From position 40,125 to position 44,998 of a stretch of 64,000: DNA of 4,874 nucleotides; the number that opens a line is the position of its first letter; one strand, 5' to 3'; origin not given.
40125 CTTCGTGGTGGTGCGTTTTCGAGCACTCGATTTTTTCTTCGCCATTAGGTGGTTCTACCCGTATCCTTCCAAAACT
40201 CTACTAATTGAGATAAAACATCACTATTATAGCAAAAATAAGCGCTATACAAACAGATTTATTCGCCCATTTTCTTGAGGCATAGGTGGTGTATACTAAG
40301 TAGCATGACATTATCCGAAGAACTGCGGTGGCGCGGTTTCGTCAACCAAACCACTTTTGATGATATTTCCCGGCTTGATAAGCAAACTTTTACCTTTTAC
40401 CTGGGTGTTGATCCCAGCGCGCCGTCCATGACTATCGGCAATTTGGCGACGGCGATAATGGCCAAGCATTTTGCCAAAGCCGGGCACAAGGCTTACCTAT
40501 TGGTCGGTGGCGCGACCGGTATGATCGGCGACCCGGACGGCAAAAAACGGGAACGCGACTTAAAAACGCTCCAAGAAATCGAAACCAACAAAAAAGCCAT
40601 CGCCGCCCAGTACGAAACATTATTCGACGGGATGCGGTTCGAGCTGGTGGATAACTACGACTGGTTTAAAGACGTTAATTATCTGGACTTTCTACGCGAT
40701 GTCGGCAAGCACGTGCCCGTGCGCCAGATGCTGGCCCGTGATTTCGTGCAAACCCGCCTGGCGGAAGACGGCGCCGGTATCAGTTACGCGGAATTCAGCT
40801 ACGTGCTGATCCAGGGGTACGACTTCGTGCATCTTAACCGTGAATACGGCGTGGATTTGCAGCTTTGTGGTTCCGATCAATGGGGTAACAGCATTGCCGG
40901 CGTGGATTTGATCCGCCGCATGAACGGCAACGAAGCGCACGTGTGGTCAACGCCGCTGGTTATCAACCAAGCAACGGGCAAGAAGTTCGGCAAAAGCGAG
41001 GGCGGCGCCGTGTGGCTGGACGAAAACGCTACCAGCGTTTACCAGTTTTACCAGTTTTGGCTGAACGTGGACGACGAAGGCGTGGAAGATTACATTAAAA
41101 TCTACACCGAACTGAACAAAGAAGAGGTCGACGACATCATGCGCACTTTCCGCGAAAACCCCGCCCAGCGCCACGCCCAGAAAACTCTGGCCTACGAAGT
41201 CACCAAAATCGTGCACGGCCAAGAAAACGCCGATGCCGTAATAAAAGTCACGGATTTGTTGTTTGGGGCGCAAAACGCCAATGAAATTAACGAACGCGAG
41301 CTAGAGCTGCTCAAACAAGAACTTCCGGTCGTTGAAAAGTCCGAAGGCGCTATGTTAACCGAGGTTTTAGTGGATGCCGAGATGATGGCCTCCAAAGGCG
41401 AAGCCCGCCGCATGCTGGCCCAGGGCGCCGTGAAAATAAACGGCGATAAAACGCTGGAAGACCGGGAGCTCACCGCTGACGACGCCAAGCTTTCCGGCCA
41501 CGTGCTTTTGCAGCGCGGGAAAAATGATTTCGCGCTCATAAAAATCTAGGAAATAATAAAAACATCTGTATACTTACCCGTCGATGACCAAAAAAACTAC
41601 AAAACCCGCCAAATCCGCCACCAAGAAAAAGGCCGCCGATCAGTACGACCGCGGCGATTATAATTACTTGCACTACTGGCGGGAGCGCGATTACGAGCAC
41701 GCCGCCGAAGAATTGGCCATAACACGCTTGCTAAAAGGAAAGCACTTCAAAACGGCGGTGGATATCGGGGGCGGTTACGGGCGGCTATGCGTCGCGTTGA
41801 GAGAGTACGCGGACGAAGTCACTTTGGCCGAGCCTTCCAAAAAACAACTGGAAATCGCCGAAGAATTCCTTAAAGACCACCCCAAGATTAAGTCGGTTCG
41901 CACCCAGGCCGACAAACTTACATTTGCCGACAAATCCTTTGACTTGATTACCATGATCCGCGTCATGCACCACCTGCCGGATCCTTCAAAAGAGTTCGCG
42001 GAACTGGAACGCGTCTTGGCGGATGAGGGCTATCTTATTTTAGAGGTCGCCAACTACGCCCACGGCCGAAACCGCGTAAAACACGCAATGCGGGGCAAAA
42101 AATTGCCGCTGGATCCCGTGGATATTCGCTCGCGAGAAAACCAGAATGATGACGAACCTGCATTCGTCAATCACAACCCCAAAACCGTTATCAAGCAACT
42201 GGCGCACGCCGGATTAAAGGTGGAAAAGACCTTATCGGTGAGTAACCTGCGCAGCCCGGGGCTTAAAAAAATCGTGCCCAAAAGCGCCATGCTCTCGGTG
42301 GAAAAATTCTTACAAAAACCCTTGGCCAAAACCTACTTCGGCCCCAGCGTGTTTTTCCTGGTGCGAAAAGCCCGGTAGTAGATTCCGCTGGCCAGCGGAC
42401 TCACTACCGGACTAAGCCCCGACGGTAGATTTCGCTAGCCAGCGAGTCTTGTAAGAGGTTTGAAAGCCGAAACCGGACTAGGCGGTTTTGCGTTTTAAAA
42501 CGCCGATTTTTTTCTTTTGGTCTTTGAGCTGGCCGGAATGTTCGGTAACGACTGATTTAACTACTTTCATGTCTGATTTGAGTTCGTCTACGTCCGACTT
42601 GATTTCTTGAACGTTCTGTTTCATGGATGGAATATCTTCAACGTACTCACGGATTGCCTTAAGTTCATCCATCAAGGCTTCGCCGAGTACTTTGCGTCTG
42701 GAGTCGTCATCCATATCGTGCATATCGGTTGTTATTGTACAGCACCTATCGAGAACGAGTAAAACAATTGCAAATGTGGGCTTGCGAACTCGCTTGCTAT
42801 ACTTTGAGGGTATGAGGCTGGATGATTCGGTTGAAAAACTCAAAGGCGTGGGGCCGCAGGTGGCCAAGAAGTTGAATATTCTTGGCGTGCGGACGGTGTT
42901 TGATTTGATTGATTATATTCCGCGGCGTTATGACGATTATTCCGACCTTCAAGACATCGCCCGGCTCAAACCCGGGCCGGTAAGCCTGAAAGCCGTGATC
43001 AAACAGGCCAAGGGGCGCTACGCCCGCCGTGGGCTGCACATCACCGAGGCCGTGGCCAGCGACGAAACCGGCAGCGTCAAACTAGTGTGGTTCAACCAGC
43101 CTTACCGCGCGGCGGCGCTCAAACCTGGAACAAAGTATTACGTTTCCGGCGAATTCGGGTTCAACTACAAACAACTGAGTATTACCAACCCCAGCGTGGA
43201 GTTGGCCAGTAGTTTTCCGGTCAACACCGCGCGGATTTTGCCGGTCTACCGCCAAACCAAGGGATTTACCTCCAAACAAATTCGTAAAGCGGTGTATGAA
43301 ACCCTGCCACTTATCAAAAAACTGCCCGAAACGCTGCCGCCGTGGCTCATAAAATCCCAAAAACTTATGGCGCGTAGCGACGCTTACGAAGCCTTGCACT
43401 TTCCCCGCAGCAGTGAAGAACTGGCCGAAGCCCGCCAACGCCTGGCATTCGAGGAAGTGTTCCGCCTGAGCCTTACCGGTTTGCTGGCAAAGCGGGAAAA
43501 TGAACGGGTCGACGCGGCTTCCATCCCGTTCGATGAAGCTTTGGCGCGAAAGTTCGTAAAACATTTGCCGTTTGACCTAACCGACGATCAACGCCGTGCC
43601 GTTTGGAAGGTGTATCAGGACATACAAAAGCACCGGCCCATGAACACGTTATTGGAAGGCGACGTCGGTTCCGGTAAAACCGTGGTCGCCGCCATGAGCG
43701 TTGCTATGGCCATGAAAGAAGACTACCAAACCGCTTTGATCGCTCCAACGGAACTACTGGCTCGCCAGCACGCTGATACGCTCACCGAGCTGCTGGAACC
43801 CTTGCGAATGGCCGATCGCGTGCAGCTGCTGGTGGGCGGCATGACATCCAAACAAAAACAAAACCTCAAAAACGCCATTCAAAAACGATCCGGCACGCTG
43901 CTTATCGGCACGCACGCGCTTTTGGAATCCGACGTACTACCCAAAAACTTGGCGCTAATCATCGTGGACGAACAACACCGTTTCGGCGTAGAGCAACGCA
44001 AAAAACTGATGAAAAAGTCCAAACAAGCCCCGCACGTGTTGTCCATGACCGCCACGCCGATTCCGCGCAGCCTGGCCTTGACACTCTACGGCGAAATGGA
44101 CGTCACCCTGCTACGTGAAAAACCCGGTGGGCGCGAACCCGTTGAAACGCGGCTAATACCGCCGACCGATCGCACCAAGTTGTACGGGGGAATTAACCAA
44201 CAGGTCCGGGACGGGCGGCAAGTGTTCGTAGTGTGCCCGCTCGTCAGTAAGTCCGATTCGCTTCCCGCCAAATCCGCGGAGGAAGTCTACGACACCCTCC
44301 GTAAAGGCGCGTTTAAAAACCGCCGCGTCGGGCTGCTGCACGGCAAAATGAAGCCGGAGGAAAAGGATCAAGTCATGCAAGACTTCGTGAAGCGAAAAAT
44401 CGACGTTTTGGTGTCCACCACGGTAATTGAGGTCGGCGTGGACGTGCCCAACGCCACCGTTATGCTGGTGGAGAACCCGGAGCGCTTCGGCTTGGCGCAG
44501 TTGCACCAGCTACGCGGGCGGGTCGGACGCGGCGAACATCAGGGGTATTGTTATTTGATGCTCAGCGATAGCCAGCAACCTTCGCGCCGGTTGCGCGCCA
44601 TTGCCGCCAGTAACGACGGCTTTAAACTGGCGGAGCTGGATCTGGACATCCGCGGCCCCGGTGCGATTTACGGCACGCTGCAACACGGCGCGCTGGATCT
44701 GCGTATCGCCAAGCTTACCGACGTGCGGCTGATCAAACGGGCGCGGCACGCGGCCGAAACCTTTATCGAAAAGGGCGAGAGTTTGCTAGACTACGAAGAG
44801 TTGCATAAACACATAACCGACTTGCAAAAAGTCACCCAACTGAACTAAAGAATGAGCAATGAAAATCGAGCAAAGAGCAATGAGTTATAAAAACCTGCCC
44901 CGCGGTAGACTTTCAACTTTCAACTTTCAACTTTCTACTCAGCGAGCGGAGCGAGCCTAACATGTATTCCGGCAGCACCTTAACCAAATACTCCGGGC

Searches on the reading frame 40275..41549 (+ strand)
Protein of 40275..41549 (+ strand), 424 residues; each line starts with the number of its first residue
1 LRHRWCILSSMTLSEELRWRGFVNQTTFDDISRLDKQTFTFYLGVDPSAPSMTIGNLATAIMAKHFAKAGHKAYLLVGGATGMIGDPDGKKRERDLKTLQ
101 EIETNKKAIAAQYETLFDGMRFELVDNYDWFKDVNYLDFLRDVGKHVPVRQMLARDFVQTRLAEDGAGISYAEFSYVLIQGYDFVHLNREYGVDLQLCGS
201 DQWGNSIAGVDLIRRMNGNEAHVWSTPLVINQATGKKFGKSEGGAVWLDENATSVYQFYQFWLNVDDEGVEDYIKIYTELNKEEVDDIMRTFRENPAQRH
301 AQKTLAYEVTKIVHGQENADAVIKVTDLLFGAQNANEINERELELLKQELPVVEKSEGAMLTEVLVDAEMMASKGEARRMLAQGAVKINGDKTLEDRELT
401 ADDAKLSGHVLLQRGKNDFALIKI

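Call 11: search_protein_families(library=pfam, proteins=[window:40275-41549:+], max_evalue=0.01)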
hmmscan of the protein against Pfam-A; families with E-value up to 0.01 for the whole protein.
window:40275-41549:+ (424 aa): 3 families
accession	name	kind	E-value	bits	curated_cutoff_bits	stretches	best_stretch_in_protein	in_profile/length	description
PF00579.31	tRNA-synt_1b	-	6.8e-71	239.4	21.1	1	37-330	4-291/292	tRNA synthetases class I (W and Y)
PF22421.1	SYY_C-terminal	-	6.4e-13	48.8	27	1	343-422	2-83/83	Tyrosine--tRNA ligase SYY-like C-terminal domain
PF01479.30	S4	-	0.0031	17.7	22.8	1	366-392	8-34/48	S4 domain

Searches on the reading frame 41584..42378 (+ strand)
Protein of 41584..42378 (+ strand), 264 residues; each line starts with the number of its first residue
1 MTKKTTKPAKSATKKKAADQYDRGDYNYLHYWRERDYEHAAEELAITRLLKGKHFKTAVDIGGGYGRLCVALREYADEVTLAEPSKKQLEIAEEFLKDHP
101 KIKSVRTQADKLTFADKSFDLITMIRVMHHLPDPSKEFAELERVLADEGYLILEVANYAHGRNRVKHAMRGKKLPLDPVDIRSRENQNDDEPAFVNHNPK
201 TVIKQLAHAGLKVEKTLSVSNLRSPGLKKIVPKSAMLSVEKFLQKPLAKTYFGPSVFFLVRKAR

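Call 11: search_protein_families(library=pfam, proteins=[window:41584-42378:+], max_evalue=0.01)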
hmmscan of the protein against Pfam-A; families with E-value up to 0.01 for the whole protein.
window:41584-42378:+ (264 aa): 11 families
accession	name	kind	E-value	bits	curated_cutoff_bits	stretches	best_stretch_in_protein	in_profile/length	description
PF08241.18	Methyltransf_11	-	2.8e-20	73.2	21.2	1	59-153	1-95/95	Methyltransferase domain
PF13489.12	Methyltransf_23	-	4.5e-18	65.9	27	1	32-171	2-129/164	Methyltransferase domain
PF13649.12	Methyltransf_25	-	6.7e-16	59.2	27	1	59-149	2-97/97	Methyltransferase domain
PF08242.18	Methyltransf_12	-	3.1e-14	53.9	30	1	59-151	1-98/98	Methyltransferase domain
PF13847.12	Methyltransf_31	-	7.5e-11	42.3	27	1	57-157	6-113/145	Methyltransferase domain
PF01209.24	Ubie_methyltran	-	2.2e-07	30.9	20.1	1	46-155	39-154/233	ubiE/COQ5 methyltransferase family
PF05891.18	Methyltransf_PK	-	1.4e-05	25.2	27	1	43-152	44-158/218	AdoMet dependent proline di-methyltransferase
PF02353.26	CMAS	-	0.00018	21.3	27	1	53-167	61-178/273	Mycolic acid cyclopropane synthetase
PF05175.20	MTS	-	0.00052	20.1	23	1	50-123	27-103/170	Methyltransferase small domain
PF00398.26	RrnaAD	-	0.001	18.7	24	1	56-115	32-91/263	Ribosomal RNA adenine dimethylase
PF03141.22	Methyltransf_29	-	0.0033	16.5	23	1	47-157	110-221/506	Putative S-adenosyl-L-methionine-dependent methyltransferase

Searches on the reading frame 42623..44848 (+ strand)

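Call 11: search_protein_families(library=pfam, proteins=[window:42623-44848:+], max_evalue=0.01)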
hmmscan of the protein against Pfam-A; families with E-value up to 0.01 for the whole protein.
window:42623-44848:+ (741 aa): 12 families
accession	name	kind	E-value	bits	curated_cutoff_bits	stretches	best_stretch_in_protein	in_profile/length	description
PF17191.10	RecG_wedge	-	1.1e-24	87.2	23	1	73-230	5-161/162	RecG wedge domain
PF00270.35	DEAD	-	3e-22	79.5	26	1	322-483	3-163/167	DEAD/DEAH box helicase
PF00271.37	Helicase_C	-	1.2e-20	74.2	23.5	1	528-636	12-108/110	Helicase conserved C-terminal domain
PF04851.21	ResIII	-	2e-15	57.5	22.5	1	318-479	3-162/164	Type III restriction enzyme, res subunit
PF19833.4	RecG_dom3_C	-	2.7e-11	43.8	26.8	1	664-736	2-78/87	ATP-dependent DNA helicase RecG, domain 3, C-terminal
PF18766.7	SWI2_SNF2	-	7.7e-07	29.4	26.7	1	323-482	2-158/221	SWI2/SNF2 ATPase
PF01336.31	tRNA_anti-codon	-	1.7e-06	28.3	27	1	120-194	1-74/75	OB-fold nucleic acid binding domain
PF22590.2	Cas3-like_C_2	-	1.1e-05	26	27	1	550-637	13-104/106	CRISPR-associated nuclease/helicase Cas3, C-terminal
PF00176.29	SNF2-rel_dom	-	1.6e-05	24.6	24.9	1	336-484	14-168/290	SNF2-related domain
PF13604.12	AAA_30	-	2.5e-05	24.6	27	1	319-469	2-115/191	AAA domain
PF13401.12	AAA_22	-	0.0021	18.8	27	1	340-474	6-121/130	AAA domain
PF13245.12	AAA_19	-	0.0024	18.5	25.1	1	341-472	13-120/134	AAA domain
